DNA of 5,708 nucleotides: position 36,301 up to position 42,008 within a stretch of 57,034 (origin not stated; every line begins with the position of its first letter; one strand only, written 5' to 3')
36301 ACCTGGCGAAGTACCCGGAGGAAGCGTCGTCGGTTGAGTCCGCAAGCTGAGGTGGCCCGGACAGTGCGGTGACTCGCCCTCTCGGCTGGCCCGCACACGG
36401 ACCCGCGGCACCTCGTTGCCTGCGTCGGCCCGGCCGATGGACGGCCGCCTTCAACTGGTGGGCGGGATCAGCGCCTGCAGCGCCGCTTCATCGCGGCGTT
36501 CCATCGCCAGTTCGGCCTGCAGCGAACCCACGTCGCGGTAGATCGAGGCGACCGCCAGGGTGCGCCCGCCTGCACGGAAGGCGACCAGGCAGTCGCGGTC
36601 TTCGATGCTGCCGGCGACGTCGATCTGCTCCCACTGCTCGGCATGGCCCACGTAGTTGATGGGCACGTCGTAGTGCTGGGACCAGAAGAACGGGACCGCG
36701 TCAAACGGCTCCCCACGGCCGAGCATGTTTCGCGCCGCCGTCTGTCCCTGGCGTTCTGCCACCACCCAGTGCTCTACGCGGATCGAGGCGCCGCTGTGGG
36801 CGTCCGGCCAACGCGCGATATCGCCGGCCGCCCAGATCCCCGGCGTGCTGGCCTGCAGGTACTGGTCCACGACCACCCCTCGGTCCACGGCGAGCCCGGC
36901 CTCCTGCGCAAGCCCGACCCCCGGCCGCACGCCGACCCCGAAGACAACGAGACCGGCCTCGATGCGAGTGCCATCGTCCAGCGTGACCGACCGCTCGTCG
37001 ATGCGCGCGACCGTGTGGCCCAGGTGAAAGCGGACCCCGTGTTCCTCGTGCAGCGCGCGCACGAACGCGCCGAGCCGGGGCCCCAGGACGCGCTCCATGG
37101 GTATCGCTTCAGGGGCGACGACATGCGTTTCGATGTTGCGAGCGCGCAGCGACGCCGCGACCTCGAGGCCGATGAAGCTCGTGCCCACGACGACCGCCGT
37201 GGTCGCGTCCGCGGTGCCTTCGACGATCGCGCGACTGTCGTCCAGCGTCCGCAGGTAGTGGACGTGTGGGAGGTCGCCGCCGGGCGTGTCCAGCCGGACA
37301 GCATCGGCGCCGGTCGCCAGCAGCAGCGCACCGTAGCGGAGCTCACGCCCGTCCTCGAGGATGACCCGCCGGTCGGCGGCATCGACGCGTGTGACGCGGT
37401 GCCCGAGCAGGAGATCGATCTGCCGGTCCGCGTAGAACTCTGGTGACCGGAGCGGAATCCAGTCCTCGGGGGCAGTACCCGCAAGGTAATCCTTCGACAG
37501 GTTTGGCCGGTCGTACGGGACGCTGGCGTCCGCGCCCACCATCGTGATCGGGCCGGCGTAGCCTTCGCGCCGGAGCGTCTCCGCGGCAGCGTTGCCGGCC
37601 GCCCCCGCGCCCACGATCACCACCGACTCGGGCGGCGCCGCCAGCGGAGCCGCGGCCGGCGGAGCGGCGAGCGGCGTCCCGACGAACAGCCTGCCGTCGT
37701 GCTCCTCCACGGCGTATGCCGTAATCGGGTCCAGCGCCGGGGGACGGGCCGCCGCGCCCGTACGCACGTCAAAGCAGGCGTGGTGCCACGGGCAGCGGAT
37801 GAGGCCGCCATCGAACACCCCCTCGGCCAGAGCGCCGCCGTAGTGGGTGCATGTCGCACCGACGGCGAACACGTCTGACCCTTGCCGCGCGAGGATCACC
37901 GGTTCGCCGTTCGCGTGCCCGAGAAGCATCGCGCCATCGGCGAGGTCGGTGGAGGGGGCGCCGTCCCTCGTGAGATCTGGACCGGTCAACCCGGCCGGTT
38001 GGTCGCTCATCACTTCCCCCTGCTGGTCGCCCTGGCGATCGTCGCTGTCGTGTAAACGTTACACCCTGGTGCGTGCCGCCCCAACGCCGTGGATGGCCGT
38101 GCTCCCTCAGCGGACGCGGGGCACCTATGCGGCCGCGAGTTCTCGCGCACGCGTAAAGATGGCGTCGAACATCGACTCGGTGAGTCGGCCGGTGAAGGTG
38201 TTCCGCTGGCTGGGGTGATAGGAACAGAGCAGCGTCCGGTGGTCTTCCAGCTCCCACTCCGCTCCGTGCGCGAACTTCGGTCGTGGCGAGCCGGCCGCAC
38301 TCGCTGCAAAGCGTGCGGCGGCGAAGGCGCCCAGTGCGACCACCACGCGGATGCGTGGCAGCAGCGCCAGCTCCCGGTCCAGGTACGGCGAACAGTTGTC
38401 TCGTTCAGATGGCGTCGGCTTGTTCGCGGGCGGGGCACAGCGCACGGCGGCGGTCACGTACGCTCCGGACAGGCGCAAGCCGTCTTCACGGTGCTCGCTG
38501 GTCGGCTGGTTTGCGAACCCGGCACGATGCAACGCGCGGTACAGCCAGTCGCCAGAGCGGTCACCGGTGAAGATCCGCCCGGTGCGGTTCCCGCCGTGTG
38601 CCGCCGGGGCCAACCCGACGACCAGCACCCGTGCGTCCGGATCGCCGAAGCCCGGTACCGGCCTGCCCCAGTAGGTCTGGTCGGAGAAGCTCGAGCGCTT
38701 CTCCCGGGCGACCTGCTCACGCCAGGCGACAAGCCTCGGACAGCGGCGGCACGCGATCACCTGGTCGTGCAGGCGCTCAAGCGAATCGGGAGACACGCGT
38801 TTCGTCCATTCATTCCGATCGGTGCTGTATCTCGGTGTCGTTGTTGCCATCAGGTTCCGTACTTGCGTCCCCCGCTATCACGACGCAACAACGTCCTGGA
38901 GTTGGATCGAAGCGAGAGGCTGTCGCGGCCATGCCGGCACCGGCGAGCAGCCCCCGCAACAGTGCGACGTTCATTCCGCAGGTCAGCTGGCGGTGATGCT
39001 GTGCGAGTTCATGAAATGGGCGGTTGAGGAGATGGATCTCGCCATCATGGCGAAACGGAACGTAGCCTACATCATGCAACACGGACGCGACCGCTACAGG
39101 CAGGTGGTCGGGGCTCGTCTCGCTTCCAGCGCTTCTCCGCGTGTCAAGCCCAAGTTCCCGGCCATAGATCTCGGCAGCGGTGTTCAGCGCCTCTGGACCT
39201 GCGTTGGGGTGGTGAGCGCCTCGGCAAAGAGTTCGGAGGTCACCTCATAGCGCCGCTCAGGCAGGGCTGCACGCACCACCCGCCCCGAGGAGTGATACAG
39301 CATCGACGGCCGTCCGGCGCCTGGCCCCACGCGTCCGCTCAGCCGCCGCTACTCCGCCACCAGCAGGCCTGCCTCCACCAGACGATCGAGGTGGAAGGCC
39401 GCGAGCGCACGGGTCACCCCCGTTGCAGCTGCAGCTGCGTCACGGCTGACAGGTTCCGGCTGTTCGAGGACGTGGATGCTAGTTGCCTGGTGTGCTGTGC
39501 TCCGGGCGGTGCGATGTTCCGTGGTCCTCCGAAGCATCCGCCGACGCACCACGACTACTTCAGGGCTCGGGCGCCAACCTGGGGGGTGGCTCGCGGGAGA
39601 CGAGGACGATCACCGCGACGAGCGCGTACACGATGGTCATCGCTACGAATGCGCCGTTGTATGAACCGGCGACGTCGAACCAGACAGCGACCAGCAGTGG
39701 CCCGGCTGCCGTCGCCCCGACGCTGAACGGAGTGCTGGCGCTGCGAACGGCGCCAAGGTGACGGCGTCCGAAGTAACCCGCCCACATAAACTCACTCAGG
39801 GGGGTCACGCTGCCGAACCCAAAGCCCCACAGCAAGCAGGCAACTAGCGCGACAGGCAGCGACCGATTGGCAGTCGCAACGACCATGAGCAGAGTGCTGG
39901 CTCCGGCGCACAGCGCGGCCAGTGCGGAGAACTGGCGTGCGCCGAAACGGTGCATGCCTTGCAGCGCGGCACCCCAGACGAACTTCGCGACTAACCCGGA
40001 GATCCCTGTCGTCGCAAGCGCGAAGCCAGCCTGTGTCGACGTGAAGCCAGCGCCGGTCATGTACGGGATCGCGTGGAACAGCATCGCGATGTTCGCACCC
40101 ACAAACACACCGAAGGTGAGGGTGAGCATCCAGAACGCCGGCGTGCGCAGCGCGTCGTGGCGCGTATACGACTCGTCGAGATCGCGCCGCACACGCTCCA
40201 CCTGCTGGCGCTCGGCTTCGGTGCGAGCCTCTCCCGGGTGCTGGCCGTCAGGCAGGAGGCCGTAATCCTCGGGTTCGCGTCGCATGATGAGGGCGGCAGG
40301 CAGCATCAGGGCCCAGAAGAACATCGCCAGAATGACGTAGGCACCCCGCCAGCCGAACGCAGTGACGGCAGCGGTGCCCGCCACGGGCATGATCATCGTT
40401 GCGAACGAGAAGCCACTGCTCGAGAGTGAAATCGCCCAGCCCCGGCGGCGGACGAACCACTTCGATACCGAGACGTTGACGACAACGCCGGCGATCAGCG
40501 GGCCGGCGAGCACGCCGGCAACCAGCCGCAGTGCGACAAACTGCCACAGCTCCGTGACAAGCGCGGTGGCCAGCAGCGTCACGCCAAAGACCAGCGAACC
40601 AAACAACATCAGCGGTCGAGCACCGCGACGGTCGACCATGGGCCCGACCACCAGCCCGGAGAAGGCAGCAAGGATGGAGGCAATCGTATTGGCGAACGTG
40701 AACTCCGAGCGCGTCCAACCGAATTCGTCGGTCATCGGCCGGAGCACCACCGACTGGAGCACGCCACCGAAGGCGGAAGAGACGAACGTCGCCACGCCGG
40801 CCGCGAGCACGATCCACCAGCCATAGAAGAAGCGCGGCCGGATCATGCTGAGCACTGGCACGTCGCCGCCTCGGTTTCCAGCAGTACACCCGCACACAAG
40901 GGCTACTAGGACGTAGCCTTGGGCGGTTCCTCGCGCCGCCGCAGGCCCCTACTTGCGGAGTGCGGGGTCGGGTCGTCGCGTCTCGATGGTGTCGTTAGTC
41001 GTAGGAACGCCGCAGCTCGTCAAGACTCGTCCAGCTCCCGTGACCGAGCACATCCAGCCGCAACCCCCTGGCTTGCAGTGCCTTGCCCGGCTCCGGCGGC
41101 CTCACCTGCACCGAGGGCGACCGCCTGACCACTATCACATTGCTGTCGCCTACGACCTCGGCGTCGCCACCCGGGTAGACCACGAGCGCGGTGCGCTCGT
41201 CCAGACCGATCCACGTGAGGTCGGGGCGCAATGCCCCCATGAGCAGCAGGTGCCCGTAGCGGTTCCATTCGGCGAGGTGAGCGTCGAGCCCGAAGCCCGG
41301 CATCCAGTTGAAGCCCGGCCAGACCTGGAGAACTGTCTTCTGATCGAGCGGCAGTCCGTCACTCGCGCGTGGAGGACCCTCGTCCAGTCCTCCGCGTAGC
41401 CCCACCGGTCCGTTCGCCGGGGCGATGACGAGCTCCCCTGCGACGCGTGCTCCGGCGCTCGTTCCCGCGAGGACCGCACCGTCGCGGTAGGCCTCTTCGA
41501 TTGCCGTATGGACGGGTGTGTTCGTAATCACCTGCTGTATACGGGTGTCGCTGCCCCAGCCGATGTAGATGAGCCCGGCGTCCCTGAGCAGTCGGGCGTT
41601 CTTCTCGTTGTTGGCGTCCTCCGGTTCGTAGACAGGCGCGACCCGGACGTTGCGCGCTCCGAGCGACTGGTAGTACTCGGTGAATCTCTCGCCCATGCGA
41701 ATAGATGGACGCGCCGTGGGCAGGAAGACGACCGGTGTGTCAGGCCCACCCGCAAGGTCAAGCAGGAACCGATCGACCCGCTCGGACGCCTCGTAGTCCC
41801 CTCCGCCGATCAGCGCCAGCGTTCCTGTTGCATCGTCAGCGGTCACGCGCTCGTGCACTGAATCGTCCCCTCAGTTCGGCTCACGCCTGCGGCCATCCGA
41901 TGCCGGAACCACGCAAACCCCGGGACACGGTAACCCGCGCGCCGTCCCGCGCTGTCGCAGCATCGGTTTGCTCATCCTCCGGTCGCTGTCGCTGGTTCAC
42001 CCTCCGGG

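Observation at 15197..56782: About 41.5 kb of accessory DNA lies between an orphan 3' tail and the working 3' end of the class II ribonucleotide reductase gene (39-bp att-like direct repeat)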

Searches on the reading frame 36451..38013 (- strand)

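Call 18: search_protein_families(library=pfam, proteins=[window:36451-38013:-], max_evalue=0.01)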
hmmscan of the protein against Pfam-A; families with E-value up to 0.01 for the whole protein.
window:36451-38013:- (520 aa): 7 families
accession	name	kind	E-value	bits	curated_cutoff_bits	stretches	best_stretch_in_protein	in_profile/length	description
PF07992.20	Pyr_redox_2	-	2.7e-61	208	26.1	1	130-423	2-291/291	Pyridine nucleotide-disulphide oxidoreductase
PF00070.33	Pyr_redox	-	7.3e-15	55.7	22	1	273-342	2-70/82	Pyridine nucleotide-disulphide oxidoreductase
PF00355.32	Rieske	-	1.3e-13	51.1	20.3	1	20-100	7-87/88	Rieske [2Fe-2S] domain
PF14759.12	Reductase_C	-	6.6e-07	30.2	25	1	442-516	1-75/85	Reductase C-terminal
PF13738.12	Pyr_redox_3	-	0.00012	21.9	30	0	198-397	95-305/305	Pyridine nucleotide-disulphide oxidoreductase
PF13806.12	Rieske_2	-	0.00071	19.9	27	1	23-111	10-103/104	Rieske-like [2Fe-2S] domain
PF13450.12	NAD_binding_8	-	0.0091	16.7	21.9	0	133-152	1-20/68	NAD(P)-binding Rossmann-like domain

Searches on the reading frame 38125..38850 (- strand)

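Call 18: search_protein_families(library=pfam, proteins=[window:38125-38850:-], max_evalue=0.01)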
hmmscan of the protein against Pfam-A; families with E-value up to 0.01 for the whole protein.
window:38125-38850:- (241 aa): 1 family
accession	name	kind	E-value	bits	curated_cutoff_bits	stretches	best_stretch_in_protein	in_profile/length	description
PF03167.25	UDG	-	2.7e-31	109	24.3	1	66-232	1-137/141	Uracil DNA glycosylase superfamily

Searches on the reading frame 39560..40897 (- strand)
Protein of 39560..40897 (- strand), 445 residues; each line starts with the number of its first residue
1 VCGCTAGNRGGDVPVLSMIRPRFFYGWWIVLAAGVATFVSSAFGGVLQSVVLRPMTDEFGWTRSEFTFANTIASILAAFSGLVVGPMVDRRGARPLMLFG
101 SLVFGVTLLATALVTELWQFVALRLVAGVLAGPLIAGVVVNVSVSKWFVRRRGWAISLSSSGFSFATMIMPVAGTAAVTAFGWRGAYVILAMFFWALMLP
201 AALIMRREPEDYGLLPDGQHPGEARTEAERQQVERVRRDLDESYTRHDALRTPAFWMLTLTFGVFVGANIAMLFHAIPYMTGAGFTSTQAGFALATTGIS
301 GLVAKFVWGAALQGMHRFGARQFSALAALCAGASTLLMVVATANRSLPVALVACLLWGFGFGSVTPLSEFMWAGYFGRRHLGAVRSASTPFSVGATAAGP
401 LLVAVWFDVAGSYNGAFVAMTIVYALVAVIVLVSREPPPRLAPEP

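Call 18: search_protein_families(library=pfam, proteins=[window:39560-40897:-], max_evalue=0.01)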
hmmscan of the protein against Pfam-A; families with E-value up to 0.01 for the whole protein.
window:39560-40897:- (445 aa): 3 families
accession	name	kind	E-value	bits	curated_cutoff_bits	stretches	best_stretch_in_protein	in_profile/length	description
PF07690.21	MFS_1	-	1.1e-49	169.7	33.4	2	36-384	4-331/347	Major Facilitator Superfamily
PF00083.30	Sugar_tr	-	4.9e-06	26.1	22.3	1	56-430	43-434/452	Sugar (and other) transporter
PF01306.25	LacY_symp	-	0.00065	19.1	24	1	65-208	260-403/413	LacY proton/sugar symporter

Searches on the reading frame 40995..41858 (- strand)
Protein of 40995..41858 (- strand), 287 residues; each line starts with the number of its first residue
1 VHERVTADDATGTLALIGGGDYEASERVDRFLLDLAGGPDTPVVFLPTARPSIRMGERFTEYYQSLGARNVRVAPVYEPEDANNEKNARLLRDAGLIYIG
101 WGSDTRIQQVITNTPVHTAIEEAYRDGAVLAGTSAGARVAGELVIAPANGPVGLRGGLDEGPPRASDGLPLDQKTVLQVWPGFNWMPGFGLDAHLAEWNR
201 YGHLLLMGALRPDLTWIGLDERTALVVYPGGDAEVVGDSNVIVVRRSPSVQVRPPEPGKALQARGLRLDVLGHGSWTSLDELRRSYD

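Call 18: search_protein_families(library=pfam, proteins=[window:40995-41858:-], max_evalue=0.01)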
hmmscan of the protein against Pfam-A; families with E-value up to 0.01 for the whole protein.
window:40995-41858:- (287 aa): 1 family
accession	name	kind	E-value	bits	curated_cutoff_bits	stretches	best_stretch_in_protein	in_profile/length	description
PF03575.23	Peptidase_S51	-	4.4e-14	53.1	23.9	1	14-144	1-133/206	Peptidase family S51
